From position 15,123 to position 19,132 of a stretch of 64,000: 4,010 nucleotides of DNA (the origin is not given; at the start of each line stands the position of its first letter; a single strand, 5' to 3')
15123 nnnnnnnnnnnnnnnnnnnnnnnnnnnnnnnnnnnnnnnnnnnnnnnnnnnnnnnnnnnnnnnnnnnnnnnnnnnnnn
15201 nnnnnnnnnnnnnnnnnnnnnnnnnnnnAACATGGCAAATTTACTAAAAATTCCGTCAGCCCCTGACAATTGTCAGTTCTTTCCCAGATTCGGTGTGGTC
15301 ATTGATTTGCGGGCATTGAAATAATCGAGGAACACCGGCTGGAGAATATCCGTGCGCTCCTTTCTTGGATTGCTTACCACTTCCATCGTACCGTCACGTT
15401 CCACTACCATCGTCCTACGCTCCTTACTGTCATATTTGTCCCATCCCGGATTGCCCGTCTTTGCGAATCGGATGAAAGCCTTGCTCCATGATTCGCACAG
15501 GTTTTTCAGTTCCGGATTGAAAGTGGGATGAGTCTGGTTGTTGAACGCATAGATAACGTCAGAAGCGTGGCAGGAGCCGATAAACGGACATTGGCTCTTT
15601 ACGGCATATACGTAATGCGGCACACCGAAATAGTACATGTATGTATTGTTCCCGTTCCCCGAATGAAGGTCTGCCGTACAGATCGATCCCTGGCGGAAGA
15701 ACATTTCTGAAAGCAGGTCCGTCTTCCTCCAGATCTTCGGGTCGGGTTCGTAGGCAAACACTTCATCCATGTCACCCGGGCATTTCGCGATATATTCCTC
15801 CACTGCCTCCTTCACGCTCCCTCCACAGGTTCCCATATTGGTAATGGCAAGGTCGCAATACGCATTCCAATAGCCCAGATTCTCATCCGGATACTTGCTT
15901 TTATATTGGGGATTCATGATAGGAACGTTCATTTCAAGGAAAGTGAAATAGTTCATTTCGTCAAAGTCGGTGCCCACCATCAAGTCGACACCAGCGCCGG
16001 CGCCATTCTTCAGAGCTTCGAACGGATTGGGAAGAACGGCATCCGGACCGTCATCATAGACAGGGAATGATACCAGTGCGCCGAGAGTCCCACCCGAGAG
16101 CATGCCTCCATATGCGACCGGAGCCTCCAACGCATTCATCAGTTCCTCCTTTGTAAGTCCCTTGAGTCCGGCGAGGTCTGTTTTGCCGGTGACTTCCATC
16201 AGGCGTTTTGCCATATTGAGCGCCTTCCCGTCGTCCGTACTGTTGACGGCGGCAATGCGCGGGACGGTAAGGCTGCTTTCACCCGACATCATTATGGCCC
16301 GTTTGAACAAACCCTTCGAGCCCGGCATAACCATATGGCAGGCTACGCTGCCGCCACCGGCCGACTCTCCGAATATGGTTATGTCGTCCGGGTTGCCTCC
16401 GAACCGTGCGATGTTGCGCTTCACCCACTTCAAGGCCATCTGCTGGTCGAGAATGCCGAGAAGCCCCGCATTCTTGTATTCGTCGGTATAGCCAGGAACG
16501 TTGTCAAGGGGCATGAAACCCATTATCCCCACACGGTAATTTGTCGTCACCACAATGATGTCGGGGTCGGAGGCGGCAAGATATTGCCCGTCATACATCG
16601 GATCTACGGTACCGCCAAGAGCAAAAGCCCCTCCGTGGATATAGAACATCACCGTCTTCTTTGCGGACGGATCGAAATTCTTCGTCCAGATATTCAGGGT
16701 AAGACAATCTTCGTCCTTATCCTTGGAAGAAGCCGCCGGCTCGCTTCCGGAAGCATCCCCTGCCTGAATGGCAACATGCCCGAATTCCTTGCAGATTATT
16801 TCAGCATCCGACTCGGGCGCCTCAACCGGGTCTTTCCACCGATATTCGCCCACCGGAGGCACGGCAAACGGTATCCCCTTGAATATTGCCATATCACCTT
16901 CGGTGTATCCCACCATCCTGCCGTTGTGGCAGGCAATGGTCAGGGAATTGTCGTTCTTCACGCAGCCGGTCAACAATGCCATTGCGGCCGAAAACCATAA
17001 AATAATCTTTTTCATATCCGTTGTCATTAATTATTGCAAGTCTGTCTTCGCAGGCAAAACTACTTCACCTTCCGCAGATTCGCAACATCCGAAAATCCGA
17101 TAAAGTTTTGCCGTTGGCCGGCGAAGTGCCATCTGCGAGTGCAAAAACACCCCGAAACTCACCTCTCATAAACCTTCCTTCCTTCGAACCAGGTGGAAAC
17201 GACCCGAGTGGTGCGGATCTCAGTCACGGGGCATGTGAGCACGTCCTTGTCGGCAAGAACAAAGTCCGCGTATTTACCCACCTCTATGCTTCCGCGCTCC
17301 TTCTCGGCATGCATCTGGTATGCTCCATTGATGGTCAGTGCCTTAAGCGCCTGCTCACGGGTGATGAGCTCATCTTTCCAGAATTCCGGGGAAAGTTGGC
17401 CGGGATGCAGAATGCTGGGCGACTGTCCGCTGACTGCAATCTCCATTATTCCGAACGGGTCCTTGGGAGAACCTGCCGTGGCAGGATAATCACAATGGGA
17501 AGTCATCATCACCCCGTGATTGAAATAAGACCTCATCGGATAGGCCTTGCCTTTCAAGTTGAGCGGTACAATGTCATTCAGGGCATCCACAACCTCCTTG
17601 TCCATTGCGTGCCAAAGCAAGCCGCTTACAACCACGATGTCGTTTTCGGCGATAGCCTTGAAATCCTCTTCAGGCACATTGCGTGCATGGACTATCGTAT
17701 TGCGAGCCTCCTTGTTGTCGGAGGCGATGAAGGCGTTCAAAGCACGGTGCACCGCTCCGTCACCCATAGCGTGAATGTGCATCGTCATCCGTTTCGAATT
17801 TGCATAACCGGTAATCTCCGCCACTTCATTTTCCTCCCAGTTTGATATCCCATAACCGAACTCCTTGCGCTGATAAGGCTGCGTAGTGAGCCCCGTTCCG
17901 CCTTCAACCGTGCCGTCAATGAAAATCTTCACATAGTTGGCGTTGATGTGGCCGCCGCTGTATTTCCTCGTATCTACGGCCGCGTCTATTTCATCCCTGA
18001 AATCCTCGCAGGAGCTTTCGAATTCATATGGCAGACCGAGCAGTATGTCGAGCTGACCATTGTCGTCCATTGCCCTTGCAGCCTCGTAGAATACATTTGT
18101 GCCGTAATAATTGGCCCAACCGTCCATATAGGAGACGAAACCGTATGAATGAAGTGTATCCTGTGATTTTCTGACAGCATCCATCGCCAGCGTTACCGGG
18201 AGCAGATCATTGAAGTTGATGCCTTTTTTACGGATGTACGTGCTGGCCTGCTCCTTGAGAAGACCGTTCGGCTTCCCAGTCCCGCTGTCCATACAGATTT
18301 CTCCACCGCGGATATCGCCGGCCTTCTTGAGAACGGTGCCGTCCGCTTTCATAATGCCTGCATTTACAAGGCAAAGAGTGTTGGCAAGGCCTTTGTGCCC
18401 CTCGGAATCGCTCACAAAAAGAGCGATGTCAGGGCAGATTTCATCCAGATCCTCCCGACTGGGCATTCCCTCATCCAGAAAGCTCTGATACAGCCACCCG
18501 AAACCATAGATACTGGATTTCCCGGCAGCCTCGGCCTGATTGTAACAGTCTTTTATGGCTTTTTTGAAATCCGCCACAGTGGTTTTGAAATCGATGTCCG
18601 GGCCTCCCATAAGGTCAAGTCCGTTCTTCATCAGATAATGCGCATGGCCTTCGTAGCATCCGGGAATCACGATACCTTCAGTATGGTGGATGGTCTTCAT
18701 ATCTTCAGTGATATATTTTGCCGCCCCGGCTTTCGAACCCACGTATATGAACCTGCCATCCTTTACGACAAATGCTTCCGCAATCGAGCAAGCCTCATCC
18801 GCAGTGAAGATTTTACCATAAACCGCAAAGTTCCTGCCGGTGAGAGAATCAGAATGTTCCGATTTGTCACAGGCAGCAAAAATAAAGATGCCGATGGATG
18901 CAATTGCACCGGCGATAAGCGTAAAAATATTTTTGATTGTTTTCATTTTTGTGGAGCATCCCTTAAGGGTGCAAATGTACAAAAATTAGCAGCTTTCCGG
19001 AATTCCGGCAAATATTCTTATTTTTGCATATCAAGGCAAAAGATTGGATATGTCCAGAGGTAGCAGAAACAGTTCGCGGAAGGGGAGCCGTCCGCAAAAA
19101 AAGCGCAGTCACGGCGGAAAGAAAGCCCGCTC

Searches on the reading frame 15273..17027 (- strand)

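Call 62: search_protein_families(library=pfam, proteins=[window:15273-17027:-], max_evalue=0.00001)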
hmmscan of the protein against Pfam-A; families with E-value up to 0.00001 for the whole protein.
window:15273-17027:- (584 aa): 3 families
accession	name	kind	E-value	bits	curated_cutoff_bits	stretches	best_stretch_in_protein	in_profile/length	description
PF00135.34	COesterase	-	2.4e-94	317.6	27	1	35-555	9-508/515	Carboxylesterase family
PF20434.5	BD-FAE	-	5.1e-07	29.8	26.8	0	192-227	67-102/215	BD-FAE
PF07859.19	Abhydrolase_3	-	1.1e-06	29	25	0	195-240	52-97/210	alpha/beta hydrolase fold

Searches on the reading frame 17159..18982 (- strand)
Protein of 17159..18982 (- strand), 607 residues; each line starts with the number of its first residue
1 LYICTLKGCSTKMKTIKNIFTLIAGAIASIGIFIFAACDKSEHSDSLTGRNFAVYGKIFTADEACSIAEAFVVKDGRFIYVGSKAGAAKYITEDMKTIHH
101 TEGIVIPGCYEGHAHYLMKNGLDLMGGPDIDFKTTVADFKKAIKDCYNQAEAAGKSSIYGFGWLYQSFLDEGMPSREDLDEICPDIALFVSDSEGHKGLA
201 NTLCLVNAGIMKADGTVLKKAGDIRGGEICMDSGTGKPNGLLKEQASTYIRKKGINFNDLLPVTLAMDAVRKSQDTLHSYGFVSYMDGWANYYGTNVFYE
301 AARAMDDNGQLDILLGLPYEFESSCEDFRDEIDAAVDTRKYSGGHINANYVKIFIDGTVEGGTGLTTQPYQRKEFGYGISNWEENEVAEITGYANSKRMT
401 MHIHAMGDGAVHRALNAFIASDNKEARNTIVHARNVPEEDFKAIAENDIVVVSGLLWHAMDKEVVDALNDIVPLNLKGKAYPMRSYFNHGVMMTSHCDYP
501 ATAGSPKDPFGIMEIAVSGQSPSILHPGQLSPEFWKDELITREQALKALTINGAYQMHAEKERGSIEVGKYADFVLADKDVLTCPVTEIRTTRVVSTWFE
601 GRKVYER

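Call 62: search_protein_families(library=pfam, proteins=[window:17159-18982:-], max_evalue=0.00001)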
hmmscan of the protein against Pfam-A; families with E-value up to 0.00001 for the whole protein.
window:17159-18982:- (607 aa): 2 families
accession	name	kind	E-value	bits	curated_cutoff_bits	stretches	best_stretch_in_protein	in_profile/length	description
PF07969.17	Amidohydro_3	-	1.2e-56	193.6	29.7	1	103-605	8-472/472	Amidohydrolase family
PF01979.26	Amidohydro_1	-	9e-10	38.7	25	1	385-603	135-344/345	Amidohydrolase family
